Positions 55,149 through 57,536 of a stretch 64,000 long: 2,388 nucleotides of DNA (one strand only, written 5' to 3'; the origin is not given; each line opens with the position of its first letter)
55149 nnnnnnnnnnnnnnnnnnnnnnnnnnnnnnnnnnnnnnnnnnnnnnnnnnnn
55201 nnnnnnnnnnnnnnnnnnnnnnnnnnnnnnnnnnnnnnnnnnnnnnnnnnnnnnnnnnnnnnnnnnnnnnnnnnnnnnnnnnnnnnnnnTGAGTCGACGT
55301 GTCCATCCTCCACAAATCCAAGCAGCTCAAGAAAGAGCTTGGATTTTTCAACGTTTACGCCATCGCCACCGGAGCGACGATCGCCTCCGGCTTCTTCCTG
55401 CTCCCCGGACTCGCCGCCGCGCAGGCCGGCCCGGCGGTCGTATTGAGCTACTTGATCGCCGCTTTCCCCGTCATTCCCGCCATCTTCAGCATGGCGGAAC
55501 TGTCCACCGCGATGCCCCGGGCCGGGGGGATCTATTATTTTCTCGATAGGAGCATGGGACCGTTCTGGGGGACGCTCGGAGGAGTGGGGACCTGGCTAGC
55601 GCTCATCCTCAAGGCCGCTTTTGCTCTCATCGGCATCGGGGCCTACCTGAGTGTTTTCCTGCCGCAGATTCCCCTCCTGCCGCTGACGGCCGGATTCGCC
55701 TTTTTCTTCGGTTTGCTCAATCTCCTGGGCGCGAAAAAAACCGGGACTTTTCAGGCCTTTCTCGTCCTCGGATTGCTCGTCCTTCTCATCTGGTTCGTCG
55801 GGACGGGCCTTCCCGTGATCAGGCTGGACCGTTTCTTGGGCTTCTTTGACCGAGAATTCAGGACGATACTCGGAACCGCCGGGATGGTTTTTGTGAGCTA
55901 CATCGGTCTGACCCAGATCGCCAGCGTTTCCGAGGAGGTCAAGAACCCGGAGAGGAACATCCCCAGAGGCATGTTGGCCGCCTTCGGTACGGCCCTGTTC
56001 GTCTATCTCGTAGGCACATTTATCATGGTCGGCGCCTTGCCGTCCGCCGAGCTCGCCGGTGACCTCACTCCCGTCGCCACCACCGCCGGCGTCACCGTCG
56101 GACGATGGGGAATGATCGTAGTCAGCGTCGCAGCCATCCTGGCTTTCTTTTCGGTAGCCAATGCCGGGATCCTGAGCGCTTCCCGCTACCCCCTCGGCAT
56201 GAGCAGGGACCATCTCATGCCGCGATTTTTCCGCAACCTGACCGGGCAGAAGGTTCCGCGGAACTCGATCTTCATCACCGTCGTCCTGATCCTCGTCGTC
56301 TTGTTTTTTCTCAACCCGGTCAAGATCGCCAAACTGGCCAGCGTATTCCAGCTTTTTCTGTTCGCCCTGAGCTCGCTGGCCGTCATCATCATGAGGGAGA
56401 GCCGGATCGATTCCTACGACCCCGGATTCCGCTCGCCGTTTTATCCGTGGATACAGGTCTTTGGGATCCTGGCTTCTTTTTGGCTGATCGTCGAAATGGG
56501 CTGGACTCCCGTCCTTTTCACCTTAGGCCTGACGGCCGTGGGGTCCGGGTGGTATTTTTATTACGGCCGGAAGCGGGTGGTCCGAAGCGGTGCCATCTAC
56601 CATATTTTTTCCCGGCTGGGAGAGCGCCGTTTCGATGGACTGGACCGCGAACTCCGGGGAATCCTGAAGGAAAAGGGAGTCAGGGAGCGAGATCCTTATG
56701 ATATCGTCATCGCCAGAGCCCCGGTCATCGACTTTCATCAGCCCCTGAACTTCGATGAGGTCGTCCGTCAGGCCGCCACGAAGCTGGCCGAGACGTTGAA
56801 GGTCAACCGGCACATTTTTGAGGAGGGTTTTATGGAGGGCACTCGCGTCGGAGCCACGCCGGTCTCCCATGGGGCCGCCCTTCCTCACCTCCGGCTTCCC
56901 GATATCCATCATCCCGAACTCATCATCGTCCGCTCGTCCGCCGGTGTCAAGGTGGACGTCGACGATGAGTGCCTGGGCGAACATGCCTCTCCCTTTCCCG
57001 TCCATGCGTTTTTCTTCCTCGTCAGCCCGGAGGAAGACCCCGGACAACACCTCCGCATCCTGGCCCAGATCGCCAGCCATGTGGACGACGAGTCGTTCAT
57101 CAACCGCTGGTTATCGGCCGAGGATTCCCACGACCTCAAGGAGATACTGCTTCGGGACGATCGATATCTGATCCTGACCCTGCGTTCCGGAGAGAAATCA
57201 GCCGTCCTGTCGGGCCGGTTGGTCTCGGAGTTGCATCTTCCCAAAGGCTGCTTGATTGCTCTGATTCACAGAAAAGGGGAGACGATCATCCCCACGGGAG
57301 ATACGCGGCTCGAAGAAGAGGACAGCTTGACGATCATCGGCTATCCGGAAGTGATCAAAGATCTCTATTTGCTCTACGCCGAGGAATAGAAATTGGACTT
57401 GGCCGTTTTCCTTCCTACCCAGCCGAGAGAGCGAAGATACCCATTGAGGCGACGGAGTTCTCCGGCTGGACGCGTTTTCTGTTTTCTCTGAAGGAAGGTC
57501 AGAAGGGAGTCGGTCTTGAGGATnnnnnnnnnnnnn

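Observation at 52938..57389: Two adjacent APC permeases each fused to a different cytosolic regulatory module (tandem Usp versus EIIA-Ntr plus TrkA-C)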

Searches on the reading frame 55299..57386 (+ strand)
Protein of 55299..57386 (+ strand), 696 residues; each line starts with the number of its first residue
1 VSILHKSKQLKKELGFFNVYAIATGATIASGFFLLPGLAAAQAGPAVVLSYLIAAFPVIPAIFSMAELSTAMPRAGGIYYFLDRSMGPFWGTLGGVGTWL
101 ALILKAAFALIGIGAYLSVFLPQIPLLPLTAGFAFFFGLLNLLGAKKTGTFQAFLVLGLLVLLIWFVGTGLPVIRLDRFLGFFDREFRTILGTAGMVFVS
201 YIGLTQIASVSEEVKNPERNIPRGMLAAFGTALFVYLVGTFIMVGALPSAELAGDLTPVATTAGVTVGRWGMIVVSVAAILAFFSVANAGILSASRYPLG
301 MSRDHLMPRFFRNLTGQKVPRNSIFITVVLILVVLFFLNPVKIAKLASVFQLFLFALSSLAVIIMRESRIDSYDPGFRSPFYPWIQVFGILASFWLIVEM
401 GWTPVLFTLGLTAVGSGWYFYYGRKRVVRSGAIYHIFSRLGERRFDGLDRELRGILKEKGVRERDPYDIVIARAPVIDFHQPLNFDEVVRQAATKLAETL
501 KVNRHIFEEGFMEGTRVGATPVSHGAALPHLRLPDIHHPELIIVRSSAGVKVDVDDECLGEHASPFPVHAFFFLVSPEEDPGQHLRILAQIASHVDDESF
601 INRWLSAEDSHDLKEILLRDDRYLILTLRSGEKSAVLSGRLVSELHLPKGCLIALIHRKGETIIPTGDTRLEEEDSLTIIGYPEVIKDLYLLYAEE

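Call 3: search_protein_families(library=pfam, proteins=[window:55299-57386:+], max_evalue=0.1)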
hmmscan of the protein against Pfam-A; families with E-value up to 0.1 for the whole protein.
window:55299-57386:+ (696 aa): 5 families
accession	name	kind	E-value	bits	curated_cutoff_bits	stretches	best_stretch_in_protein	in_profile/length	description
PF13520.12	AA_permease_2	-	1.2e-42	146.8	27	1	14-398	1-402/427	Amino acid permease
PF00324.27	AA_permease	-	4.2e-40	138.3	24.6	1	20-406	3-426/470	Amino acid permease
PF00359.27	PTS_EIIA_2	-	1.2e-15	58.1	27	1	485-618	17-142/144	Phosphoenolpyruvate-dependent sugar phosphotransferase system, EIIA 2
PF02080.26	TrkA_C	-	4.6e-13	49.3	27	1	635-690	10-67/71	TrkA-C domain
PF13906.12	AA_permease_C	-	0.00081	19.9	27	1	377-425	1-49/51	C-terminus of AA_permease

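Call 4: search_protein_families(library=ncbifam, proteins=[window:55299-57386:+], max_evalue=0.1)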
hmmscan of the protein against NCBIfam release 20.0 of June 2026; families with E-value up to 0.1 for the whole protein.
window:55299-57386:+ (696 aa): 51 families (the best 25 are shown)
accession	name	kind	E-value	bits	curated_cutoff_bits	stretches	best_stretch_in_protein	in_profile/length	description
TIGR00909.1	2A0306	subfamily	1.1e-61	209.1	556.8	1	10-422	1-429/429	amino acid transporter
NF053761.1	BrChAATpBcaP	equivalog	4.3e-54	184.3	690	1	5-426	15-455/460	branched-chain amino acid transporter BcaP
TIGR00905.1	2A0302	subfamily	3.9e-33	114.9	409.05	1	9-423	4-434/473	basic amino acid/polyamine antiporter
TIGR00906.1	2A0303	subfamily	1.4e-30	106.2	681.7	2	182-368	243-429/602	cationic amino acid transport permease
TIGR00908.1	2A0305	equivalog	4.7e-29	101.5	381.75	1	7-402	2-406/442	ethanolamine permease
NF008466.1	PRK11357.1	equivalog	3.2e-24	85.7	800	1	7-406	3-416/446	fructoselysine/psicoselysine transporter FrlA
NF007929.0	PRK10644.1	equivalog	9.5e-24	83.9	574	1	11-409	7-414/445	arginine/agmatine antiporter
NF008245.0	PRK11021.1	equivalog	4.3e-23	82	284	1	8-338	2-334/419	L-methionine/branched-chain amino acid transporter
NF007602.0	PRK10249.1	equivalog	1.5e-20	73.6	851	1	9-347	18-370/458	phenylalanine transporter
NF047867.1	AA_transp_ThrP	exception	8.1e-19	67.9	850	1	6-350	4-360/461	bifunctional threonine/serine APC transporter ThrP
NF007594.0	PRK10238.1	equivalog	3.7e-18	65.7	848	1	5-404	5-423/456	aromatic amino acid transporter AroP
TIGR01773.1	GABAperm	equivalog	5.1e-18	65.1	678.1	1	6-401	6-422/452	GABA permease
TIGR04298.1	his_histam_anti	equivalog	1e-17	64.5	750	1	19-362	7-371/429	histidine-histamine antiporter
NF008016.0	PRK10746.1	equivalog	1.2e-17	64.2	799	1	6-350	4-360/461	amino acid permease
TIGR00913.1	2A0310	subfamily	4.7e-17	61.9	578.7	1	18-405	8-434/480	amino acid permease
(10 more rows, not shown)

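Call 9: find_homologous_proteins(query=window:55299-57386:+)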
Query window:55299-57386:+ (696 aa): 5737 proteins with E <= 0.001 among 8000 candidates; the best 120 are listed.
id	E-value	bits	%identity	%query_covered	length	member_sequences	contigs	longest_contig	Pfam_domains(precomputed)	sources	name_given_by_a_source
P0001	0.0e+0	1545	100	100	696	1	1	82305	PF02080.27,PF13520.13,PF00359.28,PF00324.28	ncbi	ncbi:MAG: amino acid permease [Candidatus Aminicenantales bacterium]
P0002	0.0e+0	1447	93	100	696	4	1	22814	PF02080.27,PF13520.13,PF00359.28,PF00324.28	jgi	jgi:APA family basic amino acid/polyamine antiporter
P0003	0.0e+0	1434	92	100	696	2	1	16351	PF02080.27,PF13520.13,PF00359.28,PF00324.28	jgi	jgi:APA family basic amino acid/polyamine antiporter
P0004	0.0e+0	1428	92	100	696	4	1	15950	PF02080.27,PF13520.13,PF00359.28,PF00324.28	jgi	-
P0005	0.0e+0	1384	90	100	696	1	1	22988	PF02080.27,PF13520.13,PF00359.28,PF00324.28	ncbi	-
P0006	0.0e+0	1377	89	100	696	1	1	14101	PF02080.27,PF13520.13,PF00359.28,PF00324.28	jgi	jgi:APA family basic amino acid/polyamine antiporter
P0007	0.0e+0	1362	88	100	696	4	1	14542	PF02080.27,PF13520.13,PF00359.28,PF00324.28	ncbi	-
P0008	0.0e+0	1344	87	100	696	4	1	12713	PF02080.27,PF13520.13,PF00359.28,PF00324.28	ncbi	-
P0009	0.0e+0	1310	84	100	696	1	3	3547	PF02080.27,PF13520.13,PF00359.28,PF00324.28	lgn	-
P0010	0.0e+0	1301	83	100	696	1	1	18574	PF02080.27,PF13520.13,PF00359.28,PF00324.28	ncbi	-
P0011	0.0e+0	1256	80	100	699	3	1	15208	PF02080.27,PF13520.13,PF00359.28,PF00324.28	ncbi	-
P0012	0.0e+0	1252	80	100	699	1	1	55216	PF02080.27,PF13520.13,PF00359.28,PF00324.28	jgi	jgi:APA family basic amino acid/polyamine antiporter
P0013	0.0e+0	1250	79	100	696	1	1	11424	PF02080.27,PF13520.13,PF00359.28,PF00324.28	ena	-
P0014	0.0e+0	1228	79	100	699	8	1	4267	PF02080.27,PF13520.13,PF00359.28,PF00324.28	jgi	jgi:APA family basic amino acid/polyamine antiporter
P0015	0.0e+0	1110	71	100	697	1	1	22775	PF02080.27,PF13520.13,PF00359.28,PF00324.28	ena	-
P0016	0.0e+0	1022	65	100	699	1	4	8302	PF02080.27,PF13520.13,PF00359.28,PF00324.28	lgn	-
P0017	0.0e+0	1020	65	100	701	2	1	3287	PF02080.27,PF13520.13,PF00359.28,PF00324.28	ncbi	ncbi:MAG: amino acid permease [Calditrichia bacterium]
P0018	0.0e+0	1016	64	100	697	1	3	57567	PF02080.27,PF13520.13,PF00359.28,PF00324.28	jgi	jgi:amino acid transporter/mannitol/fructose-specific phosphotransferase system IIA component (Ntr-t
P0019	0.0e+0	1015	65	100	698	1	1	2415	PF02080.27,PF13520.13,PF00359.28,PF00324.28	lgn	-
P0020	3.6e-298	1009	63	100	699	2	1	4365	PF02080.27,PF13520.13,PF00359.28,PF00324.28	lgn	-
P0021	4.4e-297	1005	63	100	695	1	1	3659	PF02080.27,PF13520.13,PF00359.28,PF00324.28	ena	-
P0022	5.3e-296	1002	63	100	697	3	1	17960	PF02080.27,PF13520.13,PF00359.28,PF00324.28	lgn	-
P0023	1.5e-295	1000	64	100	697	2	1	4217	PF02080.27,PF13520.13,PF00359.28,PF00324.28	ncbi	ncbi:MAG: amino acid permease [bacterium]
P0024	6.5e-295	998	64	99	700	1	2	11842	PF02080.27,PF13520.13,PF00359.28,PF00324.28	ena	-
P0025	1.3e-294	997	64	100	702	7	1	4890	PF02080.27,PF13520.13,PF00359.28,PF00324.28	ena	-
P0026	2.9e-294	996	64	100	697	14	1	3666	PF02080.27,PF13520.13,PF00359.28,PF00324.28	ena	-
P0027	6.4e-294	995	63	100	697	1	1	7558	PF02080.27,PF13520.13,PF00359.28,PF00324.28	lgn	-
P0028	8.1e-294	994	63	100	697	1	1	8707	PF02080.27,PF13520.13,PF00359.28,PF00324.28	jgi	jgi:APA family basic amino acid/polyamine antiporter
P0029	9.8e-294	994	62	100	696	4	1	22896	PF02080.27,PF13520.13,PF00359.28,PF00324.28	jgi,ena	-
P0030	1.6e-293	993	64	100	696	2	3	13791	PF02080.27,PF13520.13,PF00359.28,PF00324.28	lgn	-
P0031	6.9e-293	991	63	100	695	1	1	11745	PF02080.27,PF13520.13,PF00359.28,PF00324.28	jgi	jgi:basic amino acid/polyamine antiporter, APA family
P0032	1.0e-292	991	63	100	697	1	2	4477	PF02080.27,PF13520.13,PF00359.28,PF00324.28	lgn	-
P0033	1.2e-292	991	62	100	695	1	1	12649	PF02080.27,PF13520.13,PF00359.28,PF00324.28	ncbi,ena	-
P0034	4.3e-292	989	63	100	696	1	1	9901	PF02080.27,PF13520.13,PF00359.28,PF00324.28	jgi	jgi:amino acid transporter/mannitol/fructose-specific phosphotransferase system IIA component (Ntr-t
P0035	7.9e-292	988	64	98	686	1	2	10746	PF02080.27,PF13520.13,PF00359.28,PF00324.28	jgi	jgi:amino acid transporter/mannitol/fructose-specific phosphotransferase system IIA component (Ntr-t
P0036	1.0e-291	987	63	100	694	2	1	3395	PF02080.27,PF13520.13,PF00359.28,PF00324.28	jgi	jgi:amino acid transporter/mannitol/fructose-specific phosphotransferase system IIA component (Ntr-t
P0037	1.0e-291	987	63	97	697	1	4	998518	PF02080.27,PF13520.13,PF00359.28,PF00324.28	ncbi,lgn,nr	ncbi:MAG: amino acid permease [Calditrichaeota bacterium]|nr:MAG: amino acid permease [Calditrichota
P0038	1.2e-291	987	62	100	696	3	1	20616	PF02080.27,PF13520.13,PF00359.28,PF00324.28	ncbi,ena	-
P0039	3.1e-291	986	64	100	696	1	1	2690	PF02080.27,PF13520.13,PF00359.28,PF00324.28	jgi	jgi:amino acid transporter/mannitol/fructose-specific phosphotransferase system IIA component (Ntr-t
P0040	3.4e-291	986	63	100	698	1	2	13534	PF02080.27,PF13520.13,PF00359.28,PF00324.28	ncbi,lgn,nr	ncbi:MAG: amino acid permease [Calditrichaeota bacterium]|nr:MAG: amino acid permease [Calditrichota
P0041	4.8e-291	985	62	100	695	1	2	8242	PF02080.27,PF13520.13,PF00359.28,PF00324.28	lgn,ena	-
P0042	6.0e-291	985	63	100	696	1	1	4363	PF02080.27,PF13520.13,PF00359.28,PF00324.28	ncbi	ncbi:MAG: amino acid permease [bacterium]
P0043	6.7e-291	985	63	99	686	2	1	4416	PF02080.27,PF13520.13,PF00359.28,PF00324.28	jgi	jgi:amino acid transporter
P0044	1.3e-290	984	64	100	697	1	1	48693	PF02080.27,PF13520.13,PF00359.28,PF00324.28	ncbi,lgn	ncbi:MAG: amino acid permease [bacterium]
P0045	1.4e-290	984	62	99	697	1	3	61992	PF02080.27,PF13520.13,PF00359.28,PF00324.28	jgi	-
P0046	2.7e-290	983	62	100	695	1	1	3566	PF02080.27,PF13520.13,PF00359.28,PF00324.28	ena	-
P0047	5.2e-290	982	63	99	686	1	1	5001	PF02080.27,PF13520.13,PF00359.28,PF00324.28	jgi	jgi:amino acid transporter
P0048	5.6e-290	982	63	100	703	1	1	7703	PF02080.27,PF13520.13,PF00359.28,PF00324.28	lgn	-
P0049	7.3e-290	981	64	99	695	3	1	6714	PF02080.27,PF13520.13,PF00359.28,PF00324.28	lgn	-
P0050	1.3e-289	981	63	100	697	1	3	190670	PF02080.27,PF13520.13,PF00359.28,PF00324.28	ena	-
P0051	2.6e-289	980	63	98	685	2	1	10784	PF02080.27,PF13520.13,PF00359.28,PF00324.28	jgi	-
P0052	4.6e-289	979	63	100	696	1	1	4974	PF02080.27,PF13520.13,PF00359.28,PF00324.28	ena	-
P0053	8.6e-289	978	63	100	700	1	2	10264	PF02080.27,PF13520.13,PF00359.28,PF00324.28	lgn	-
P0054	1.0e-288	978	63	99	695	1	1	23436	PF02080.27,PF13520.13,PF00359.28,PF00324.28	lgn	-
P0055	1.1e-288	977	62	100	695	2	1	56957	PF02080.27,PF13520.13,PF00359.28,PF00324.28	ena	-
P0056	2.2e-288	976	63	100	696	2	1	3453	PF02080.27,PF13520.13,PF00359.28,PF00324.28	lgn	-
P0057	2.2e-288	976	62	99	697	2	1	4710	PF02080.27,PF13520.13,PF00359.28,PF00324.28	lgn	-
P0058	3.5e-288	976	63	100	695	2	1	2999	PF02080.27,PF13520.13,PF00359.28,PF00324.28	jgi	-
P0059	5.4e-288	975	61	100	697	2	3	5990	PF02080.27,PF13520.13,PF00359.28,PF00324.28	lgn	-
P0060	1.0e-287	974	63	100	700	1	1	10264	PF02080.27,PF13520.13,PF00359.28,PF00324.28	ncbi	-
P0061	1.4e-287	974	62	100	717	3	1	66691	PF02080.27,PF13520.13,PF00359.28,PF00324.28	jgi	-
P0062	1.7e-287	973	62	100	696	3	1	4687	PF02080.27,PF13520.13,PF00359.28,PF00324.28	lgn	-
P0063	3.8e-287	972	63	97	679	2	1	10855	PF02080.27,PF13520.13,PF00359.28,PF00324.28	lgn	-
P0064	4.4e-287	972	61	99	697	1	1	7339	PF02080.27,PF13520.13,PF00359.28,PF00324.28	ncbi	-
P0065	8.7e-287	971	61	100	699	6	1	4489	PF02080.27,PF13520.13,PF00359.28,PF00324.28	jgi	jgi:APA family basic amino acid/polyamine antiporter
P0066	5.5e-286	969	61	100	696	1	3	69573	PF02080.27,PF13520.13,PF00359.28,PF00324.28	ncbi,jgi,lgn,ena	-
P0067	1.2e-285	967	63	99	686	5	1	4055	PF02080.27,PF13520.13,PF00359.28,PF00324.28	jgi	jgi:amino acid transporter/mannitol/fructose-specific phosphotransferase system IIA component (Ntr-t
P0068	1.5e-285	967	61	99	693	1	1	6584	PF02080.27,PF13520.13,PF00359.28,PF00324.28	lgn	-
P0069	2.0e-285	967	61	100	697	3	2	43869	PF02080.27,PF13520.13,PF00359.28,PF00324.28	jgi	jgi:basic amino acid/polyamine antiporter, APA family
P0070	6.0e-285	965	61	100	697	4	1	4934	PF02080.27,PF13520.13,PF00359.28,PF00324.28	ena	-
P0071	1.7e-284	964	59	100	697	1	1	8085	PF02080.27,PF13520.13,PF00359.28,PF00324.28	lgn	-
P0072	4.0e-284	962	63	100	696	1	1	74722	PF02080.27,PF13520.13,PF00359.28,PF00324.28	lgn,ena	-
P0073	6.5e-284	962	60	100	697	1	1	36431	PF02080.27,PF13520.13,PF00359.28,PF00324.28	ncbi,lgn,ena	-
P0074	1.8e-283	960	61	100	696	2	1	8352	PF02080.27,PF13520.13,PF00359.28,PF00324.28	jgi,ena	jgi:amino acid transporter/mannitol/fructose-specific phosphotransferase system IIA component (Ntr-t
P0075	2.1e-283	960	60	100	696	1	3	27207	PF02080.27,PF13520.13,PF00359.28,PF00324.28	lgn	-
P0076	6.1e-283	958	62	100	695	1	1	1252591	PF02080.27,PF13520.13,PF00359.28,PF00324.28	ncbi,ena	-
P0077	3.5e-282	956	62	100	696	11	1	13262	PF02080.27,PF13520.13,PF00359.28,PF00324.28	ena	-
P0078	8.4e-282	955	61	100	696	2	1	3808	PF02080.27,PF13520.13,PF00359.28,PF00324.28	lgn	-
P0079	1.2e-281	954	61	100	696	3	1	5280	PF02080.27,PF13520.13,PF00359.28,PF00324.28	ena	-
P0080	5.2e-281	952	63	100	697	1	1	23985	PF02080.27,PF13520.13,PF00359.28,PF00324.28,PF03845.20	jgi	jgi:amino acid transporter/mannitol/fructose-specific phosphotransferase system IIA component (Ntr-t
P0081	2.9e-280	950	61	100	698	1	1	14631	PF02080.27,PF13520.13,PF00359.28,PF00324.28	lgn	-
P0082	3.6e-280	949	62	100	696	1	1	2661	PF02080.27,PF13520.13,PF00359.28,PF00324.28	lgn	-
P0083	1.5e-279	947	61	99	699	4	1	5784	PF02080.27,PF13520.13,PF00359.28,PF00324.28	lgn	-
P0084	1.6e-279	947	59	100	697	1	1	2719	PF02080.27,PF13520.13,PF00359.28,PF00324.28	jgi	jgi:basic amino acid/polyamine antiporter, APA family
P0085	1.8e-279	947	61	100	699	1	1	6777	PF02080.27,PF13520.13,PF00359.28,PF00324.28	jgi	jgi:amino acid transporter/mannitol/fructose-specific phosphotransferase system IIA component (Ntr-t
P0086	3.3e-279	946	59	100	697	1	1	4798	PF02080.27,PF13520.13,PF00359.28,PF00324.28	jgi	-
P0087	3.7e-279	946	61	100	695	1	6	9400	PF02080.27,PF13520.13,PF00359.28,PF00324.28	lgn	-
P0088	4.5e-279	946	61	100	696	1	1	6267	PF02080.27,PF13520.13,PF00359.28,PF00324.28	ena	-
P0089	4.9e-279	946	60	100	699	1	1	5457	PF02080.27,PF13520.13,PF00359.28,PF00324.28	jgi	jgi:amino acid transporter/mannitol/fructose-specific phosphotransferase system IIA component (Ntr-t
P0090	6.3e-279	945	62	100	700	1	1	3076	PF02080.27,PF13520.13,PF00359.28,PF00324.28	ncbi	-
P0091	6.6e-279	945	62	100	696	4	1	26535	PF02080.27,PF13520.13,PF00359.28,PF00324.28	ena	-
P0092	1.0e-278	944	60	100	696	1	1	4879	PF02080.27,PF13520.13,PF00359.28,PF00324.28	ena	-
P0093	1.8e-278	944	60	99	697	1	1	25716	PF02080.27,PF13520.13,PF00359.28,PF00324.28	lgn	-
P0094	2.1e-278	943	59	100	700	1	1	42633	PF02080.27,PF13520.13,PF00359.28,PF00324.28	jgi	jgi:basic amino acid/polyamine antiporter, APA family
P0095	2.7e-278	943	60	99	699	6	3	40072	PF02080.27,PF13520.13,PF00359.28,PF00324.28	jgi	jgi:amino acid transporter/mannitol/fructose-specific phosphotransferase system IIA component (Ntr-t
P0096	1.3e-277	941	59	100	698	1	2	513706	PF02080.27,PF13520.13,PF00359.28,PF00324.28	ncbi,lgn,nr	ncbi:MAG: amino acid permease [Calditrichae bacterium]|nr:amino acid permease [Calditrichota bacteri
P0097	3.7e-277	939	59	100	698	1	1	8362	PF02080.27,PF13520.13,PF00359.28,PF00324.28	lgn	-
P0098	4.6e-277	939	60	100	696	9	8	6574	PF02080.27,PF13520.13,PF00359.28,PF00324.28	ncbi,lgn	-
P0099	8.1e-277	938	62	100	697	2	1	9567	PF02080.27,PF13520.13,PF00359.28,PF00324.28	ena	-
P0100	1.1e-276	938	61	100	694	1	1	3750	PF02080.27,PF13520.13,PF00359.28,PF00324.28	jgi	jgi:APA family basic amino acid/polyamine antiporter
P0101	2.4e-276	937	60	100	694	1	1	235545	PF02080.27,PF13520.13,PF00359.28,PF00324.28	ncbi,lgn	-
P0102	2.8e-275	933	61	99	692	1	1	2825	PF02080.27,PF13520.13,PF00359.28,PF00324.28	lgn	-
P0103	6.7e-275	932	60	98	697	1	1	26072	PF02080.27,PF13520.13,PF00359.28,PF00324.28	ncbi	-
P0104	7.7e-275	932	62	100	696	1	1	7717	PF02080.27,PF13520.13,PF00359.28,PF00324.28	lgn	-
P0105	9.5e-275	931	58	100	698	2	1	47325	PF02080.27,PF13520.13,PF00359.28,PF00324.28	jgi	jgi:basic amino acid/polyamine antiporter, APA family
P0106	1.8e-274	930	61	100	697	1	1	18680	PF02080.27,PF13520.13,PF00359.28,PF00324.28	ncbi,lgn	ncbi:MAG: amino acid permease [bacterium]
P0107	1.1e-273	928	58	100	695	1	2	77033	PF02080.27,PF13520.13,PF00359.28,PF00324.28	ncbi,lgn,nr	ncbi:MAG: amino acid permease [Calditrichaceae bacterium]|nr:amino acid permease [Calditrichaceae ba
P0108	4.6e-273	926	59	99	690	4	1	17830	PF02080.27,PF13520.13,PF00359.28,PF00324.28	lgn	-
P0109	4.8e-273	926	59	99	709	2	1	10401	PF02080.27,PF13520.13,PF00359.28,PF00324.28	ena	-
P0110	6.7e-273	925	60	100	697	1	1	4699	PF02080.27,PF13520.13,PF00359.28,PF00324.28,PF03845.20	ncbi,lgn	-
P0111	7.3e-273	925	59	98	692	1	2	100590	PF02080.27,PF13520.13,PF00359.28,PF00324.28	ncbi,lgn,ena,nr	ncbi:MAG TPA: amino acid permease [Calditrichaeota bacterium]|nr:amino acid permease [Calditrichota 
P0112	1.3e-272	924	60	100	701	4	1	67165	PF02080.27,PF13520.13,PF00359.28,PF00324.28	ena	-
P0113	5.0e-272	922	60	100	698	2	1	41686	PF02080.27,PF13520.13,PF00359.28,PF00324.28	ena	-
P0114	1.3e-271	921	59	100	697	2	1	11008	PF02080.27,PF13520.13,PF00359.28,PF00324.28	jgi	-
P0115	2.3e-271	920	60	100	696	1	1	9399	PF02080.27,PF13520.13,PF00359.28,PF00324.28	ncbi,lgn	ncbi:MAG: amino acid permease [bacterium]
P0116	3.6e-271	920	58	100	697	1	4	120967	PF02080.27,PF13520.13,PF00359.28,PF00324.28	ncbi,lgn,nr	ncbi:MAG: amino acid permease [Calditrichaeota bacterium]|nr:MAG: amino acid permease [Calditrichota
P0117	4.3e-271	919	59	99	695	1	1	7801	PF02080.27,PF13520.13,PF00359.28,PF00324.28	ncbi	-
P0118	5.9e-271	919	59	100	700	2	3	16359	PF02080.27,PF13520.13,PF00359.28,PF00324.28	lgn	-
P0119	5.9e-271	919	61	98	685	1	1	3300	PF02080.27,PF13520.13,PF00359.28,PF00324.28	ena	-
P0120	1.3e-270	918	60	99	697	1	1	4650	PF02080.27,PF13520.13,PF00359.28,PF00324.28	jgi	-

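Call 13: find_encoding_contigs(protein=window:55299-57386:+, flank=10000, max_places=3)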
Protein window:55299-57386:+ (696 aa): no gene with exactly this product is on record in the collection.

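Call 14: find_encoding_contigs(protein=P0001, flank=10000, max_places=3)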
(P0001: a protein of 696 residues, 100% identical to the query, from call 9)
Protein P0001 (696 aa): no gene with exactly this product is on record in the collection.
